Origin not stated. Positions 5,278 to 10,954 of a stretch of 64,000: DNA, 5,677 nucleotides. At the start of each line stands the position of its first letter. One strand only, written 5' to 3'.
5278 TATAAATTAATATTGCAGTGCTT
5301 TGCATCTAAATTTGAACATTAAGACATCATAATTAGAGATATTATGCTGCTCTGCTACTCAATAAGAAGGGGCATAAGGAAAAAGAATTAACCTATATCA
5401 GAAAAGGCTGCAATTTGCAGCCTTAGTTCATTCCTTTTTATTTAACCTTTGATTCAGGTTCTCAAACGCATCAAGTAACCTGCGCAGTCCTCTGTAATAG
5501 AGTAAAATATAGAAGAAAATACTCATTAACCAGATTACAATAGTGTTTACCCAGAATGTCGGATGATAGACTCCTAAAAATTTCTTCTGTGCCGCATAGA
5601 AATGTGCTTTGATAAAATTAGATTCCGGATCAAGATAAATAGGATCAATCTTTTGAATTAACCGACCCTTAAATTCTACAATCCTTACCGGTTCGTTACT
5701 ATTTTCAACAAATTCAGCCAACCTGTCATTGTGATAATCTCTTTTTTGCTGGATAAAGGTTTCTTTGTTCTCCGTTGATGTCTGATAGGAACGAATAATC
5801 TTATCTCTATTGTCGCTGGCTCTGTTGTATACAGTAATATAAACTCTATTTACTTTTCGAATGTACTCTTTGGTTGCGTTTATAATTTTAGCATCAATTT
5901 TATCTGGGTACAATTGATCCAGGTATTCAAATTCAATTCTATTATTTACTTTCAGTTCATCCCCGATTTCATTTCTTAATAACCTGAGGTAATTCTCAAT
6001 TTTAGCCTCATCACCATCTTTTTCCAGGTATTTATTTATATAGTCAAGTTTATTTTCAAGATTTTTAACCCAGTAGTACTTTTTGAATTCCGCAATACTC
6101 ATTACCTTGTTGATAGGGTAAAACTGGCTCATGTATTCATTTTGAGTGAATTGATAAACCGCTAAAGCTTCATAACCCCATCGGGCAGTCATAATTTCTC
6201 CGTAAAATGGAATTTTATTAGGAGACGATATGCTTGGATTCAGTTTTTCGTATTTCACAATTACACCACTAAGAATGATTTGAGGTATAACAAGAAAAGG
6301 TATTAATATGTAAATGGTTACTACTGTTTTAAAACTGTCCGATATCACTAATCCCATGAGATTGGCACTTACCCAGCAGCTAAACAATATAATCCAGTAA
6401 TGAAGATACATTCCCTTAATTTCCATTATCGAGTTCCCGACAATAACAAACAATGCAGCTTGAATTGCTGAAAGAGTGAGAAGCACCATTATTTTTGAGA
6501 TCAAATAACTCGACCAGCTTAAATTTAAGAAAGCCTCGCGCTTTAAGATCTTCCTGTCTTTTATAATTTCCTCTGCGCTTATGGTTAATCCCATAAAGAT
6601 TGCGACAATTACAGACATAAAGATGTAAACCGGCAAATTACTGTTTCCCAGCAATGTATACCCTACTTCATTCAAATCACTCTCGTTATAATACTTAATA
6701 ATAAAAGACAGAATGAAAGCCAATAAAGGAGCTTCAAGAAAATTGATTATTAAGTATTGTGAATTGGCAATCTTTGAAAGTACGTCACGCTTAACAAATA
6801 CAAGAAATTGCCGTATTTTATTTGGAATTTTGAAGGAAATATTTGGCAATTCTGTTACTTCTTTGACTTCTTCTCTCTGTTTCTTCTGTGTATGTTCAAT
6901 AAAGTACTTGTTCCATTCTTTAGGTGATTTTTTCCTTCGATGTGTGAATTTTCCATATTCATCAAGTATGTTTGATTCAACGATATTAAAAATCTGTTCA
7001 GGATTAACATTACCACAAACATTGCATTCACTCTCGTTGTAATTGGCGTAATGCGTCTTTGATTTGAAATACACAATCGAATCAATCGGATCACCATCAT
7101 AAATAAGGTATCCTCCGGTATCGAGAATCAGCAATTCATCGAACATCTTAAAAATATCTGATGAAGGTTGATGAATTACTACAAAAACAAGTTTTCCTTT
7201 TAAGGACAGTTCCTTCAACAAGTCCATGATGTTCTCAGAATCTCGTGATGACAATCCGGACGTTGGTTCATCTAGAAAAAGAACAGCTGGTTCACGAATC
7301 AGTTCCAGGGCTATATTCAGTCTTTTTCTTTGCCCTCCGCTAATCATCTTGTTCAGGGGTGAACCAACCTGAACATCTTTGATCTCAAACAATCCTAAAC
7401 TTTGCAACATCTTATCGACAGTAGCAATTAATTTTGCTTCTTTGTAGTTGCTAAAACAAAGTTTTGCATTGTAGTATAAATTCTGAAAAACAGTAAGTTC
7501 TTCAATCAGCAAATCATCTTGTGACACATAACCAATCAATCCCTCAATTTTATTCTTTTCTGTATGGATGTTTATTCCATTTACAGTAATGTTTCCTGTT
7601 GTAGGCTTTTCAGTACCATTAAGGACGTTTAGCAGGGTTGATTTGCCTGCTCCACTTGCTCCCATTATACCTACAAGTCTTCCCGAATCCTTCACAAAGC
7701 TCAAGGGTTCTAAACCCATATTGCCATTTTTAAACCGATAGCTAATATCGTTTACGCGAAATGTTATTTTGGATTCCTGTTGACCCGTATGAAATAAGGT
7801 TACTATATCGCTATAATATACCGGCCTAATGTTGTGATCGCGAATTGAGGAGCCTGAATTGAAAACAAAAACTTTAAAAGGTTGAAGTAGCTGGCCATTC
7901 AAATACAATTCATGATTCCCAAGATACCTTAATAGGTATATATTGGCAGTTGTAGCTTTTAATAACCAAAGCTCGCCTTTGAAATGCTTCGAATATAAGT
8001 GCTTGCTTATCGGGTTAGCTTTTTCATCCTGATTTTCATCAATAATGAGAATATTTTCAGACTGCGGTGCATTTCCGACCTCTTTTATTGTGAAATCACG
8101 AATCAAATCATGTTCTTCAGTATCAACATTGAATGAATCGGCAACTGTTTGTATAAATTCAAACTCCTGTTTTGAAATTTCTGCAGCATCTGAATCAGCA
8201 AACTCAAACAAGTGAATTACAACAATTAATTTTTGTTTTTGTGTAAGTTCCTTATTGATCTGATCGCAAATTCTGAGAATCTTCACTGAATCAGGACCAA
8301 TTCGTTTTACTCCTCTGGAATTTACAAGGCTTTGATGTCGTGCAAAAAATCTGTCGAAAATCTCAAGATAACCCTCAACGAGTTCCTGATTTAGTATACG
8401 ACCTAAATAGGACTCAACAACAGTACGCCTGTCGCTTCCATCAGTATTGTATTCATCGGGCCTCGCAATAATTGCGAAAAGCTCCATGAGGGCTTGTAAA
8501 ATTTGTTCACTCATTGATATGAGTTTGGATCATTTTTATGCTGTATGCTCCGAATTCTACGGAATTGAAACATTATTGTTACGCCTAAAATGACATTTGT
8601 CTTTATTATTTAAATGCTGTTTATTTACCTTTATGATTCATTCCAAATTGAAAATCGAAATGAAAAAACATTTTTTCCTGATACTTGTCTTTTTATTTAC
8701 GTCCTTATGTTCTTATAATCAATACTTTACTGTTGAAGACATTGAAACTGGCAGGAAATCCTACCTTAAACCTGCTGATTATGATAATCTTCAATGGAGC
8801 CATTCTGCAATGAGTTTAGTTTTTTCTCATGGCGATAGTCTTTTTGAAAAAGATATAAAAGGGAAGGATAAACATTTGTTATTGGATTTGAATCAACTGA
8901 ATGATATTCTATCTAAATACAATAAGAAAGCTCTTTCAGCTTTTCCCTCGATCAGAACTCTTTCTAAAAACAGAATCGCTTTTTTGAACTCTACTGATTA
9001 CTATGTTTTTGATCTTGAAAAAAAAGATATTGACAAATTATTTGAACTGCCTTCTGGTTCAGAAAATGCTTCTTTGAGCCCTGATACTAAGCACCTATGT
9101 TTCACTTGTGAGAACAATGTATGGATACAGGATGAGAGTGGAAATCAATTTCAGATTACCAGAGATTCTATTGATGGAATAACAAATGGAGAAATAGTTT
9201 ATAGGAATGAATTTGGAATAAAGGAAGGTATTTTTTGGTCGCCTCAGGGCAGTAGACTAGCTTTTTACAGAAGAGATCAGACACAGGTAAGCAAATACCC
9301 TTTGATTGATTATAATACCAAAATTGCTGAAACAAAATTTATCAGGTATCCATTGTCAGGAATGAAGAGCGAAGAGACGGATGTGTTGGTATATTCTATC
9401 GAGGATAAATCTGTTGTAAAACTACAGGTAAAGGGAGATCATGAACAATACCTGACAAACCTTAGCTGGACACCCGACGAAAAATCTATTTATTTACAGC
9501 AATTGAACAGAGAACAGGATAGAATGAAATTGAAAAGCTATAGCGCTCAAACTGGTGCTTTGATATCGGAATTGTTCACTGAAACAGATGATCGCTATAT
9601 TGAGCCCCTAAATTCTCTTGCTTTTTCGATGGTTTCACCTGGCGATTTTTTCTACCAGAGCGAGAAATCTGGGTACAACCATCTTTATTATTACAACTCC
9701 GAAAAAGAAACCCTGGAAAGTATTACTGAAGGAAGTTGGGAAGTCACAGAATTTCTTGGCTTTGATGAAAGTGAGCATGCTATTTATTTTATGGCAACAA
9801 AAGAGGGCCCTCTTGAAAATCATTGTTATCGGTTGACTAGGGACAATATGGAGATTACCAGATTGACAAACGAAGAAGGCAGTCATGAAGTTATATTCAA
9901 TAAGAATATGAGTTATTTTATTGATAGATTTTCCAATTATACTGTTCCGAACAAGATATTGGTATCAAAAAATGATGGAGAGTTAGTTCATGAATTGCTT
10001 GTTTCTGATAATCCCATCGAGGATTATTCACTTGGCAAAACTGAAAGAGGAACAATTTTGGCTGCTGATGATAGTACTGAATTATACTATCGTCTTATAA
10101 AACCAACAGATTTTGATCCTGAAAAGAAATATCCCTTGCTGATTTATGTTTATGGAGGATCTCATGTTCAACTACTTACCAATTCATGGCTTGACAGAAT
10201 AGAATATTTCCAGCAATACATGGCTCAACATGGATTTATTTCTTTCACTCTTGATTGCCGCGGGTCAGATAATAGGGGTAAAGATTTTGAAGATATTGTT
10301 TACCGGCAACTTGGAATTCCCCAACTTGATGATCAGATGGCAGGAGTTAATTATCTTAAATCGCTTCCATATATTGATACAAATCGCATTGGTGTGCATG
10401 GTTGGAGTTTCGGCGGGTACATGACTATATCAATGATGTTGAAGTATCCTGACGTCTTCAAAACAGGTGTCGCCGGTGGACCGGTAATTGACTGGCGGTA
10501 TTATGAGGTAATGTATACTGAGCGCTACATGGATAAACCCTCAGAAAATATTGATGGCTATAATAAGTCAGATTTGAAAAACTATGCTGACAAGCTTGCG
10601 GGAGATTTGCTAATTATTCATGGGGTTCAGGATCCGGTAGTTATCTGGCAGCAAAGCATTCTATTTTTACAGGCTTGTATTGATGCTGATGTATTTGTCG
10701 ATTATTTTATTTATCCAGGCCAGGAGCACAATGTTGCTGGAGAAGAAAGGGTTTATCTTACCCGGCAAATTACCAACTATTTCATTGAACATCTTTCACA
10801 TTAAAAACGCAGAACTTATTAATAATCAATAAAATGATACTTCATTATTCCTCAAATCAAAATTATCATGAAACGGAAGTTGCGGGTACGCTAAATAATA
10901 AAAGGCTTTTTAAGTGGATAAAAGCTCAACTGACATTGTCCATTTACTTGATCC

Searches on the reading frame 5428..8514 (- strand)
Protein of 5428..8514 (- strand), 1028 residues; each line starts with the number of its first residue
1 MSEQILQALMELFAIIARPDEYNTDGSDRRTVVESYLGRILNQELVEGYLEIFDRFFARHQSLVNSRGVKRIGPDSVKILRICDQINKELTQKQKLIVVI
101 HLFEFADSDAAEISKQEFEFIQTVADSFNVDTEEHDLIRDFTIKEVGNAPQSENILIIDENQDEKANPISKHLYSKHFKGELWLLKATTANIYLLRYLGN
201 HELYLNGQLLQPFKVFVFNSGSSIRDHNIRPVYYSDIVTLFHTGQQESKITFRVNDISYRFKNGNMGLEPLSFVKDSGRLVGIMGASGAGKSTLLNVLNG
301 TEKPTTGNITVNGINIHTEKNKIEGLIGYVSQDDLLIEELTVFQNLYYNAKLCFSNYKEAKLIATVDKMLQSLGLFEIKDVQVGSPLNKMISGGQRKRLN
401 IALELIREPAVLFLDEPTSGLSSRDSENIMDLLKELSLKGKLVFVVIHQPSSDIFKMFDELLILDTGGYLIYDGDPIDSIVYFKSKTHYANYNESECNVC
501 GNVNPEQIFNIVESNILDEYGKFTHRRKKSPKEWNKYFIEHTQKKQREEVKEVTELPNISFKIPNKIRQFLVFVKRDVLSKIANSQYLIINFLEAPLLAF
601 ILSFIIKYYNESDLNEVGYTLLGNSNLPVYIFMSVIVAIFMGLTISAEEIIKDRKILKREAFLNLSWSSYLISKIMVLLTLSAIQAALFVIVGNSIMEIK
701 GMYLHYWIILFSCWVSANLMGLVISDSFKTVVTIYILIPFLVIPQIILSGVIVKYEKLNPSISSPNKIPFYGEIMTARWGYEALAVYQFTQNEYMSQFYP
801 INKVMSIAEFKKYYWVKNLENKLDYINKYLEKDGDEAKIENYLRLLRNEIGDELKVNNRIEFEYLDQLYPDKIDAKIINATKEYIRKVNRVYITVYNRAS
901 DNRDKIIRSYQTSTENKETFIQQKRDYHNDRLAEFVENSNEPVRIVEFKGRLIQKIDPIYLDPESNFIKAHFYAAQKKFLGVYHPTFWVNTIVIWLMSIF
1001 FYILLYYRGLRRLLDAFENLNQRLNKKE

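Call 10: search_protein_families(library=pfam, proteins=[window:5428-8514:-], max_evalue=0.001)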
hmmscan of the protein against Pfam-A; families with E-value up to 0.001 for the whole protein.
window:5428-8514:- (1028 aa): 5 families
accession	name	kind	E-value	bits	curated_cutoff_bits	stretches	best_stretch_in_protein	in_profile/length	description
PF00005.33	ABC_tran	-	1.6e-31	110.2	25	1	269-419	2-137/137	ABC transporter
PF01061.29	ABC2_membrane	-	9.1e-19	68.3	26.9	1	568-785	1-207/211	ABC-2 type transporter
PF19055.6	ABC2_membrane_7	-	6.5e-06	25.7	22.7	1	448-534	1-78/410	ABC-2 type transporter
PF03193.22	RsgA_GTPase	-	4.7e-05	23.7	30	1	268-310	97-138/174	RsgA GTPase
PF05099.18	TerB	-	0.00023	21.9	24.4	1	75-139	54-117/118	Tellurite resistance protein TerB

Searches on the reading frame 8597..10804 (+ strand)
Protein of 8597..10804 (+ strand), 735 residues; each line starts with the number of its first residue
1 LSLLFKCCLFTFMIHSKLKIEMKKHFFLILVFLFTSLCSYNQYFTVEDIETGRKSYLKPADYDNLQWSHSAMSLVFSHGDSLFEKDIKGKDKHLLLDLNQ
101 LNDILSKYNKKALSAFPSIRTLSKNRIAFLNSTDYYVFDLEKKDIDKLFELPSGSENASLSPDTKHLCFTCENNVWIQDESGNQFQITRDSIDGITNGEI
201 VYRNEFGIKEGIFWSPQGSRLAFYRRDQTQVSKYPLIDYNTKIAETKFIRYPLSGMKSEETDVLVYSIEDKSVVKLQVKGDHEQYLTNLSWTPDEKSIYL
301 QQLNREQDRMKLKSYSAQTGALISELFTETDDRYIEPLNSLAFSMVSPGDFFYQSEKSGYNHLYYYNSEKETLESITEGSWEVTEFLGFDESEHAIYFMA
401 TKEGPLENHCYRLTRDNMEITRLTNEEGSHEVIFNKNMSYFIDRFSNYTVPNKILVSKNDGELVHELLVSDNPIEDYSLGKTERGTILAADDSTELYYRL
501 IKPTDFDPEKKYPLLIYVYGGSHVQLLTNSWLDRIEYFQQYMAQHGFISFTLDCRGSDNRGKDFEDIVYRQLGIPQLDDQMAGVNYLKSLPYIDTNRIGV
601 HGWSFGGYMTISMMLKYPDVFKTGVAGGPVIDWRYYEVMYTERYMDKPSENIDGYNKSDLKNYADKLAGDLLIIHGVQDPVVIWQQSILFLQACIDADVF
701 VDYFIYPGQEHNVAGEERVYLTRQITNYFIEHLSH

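Call 10: search_protein_families(library=pfam, proteins=[window:8597-10804:+], max_evalue=0.001)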
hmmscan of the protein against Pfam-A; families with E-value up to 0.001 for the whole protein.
window:8597-10804:+ (735 aa): 9 families
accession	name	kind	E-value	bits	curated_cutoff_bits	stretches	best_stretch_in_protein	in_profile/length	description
PF00930.27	DPPIV_N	-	9.4e-80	268.4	22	1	132-451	22-353/354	Dipeptidyl peptidase IV (DPP IV) N-terminal region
PF00326.27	Peptidase_S9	-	2.6e-48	164.8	22.6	1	539-734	7-211/213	Prolyl oligopeptidase family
PF01738.24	DLH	-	2.8e-08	34.1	21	1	538-716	33-191/217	Dienelactone hydrolase family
PF20434.5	BD-FAE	-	1.6e-07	31.5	26.8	0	644-691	164-212/215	BD-FAE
PF12146.15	Hydrolase_4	-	8.4e-06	25.7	27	0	533-635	18-115/239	Serine aminopeptidase, S33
PF08840.17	BAAT_C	-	3e-05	24.6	20.9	1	583-639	9-65/210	BAAT / Acyl-CoA thioester hydrolase C terminal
PF07676.18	PD40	-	0.00012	22.4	20.9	0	204-226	6-28/38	WD40-like Beta Propeller Repeat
PF02129.25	Peptidase_S15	-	0.00037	20.7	23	0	493-642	2-140/262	X-Pro dipeptidyl-peptidase (S15 family)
PF05448.18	AXE1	-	0.00055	19.2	21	0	579-612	159-192/321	Acetyl xylan esterase (AXE1)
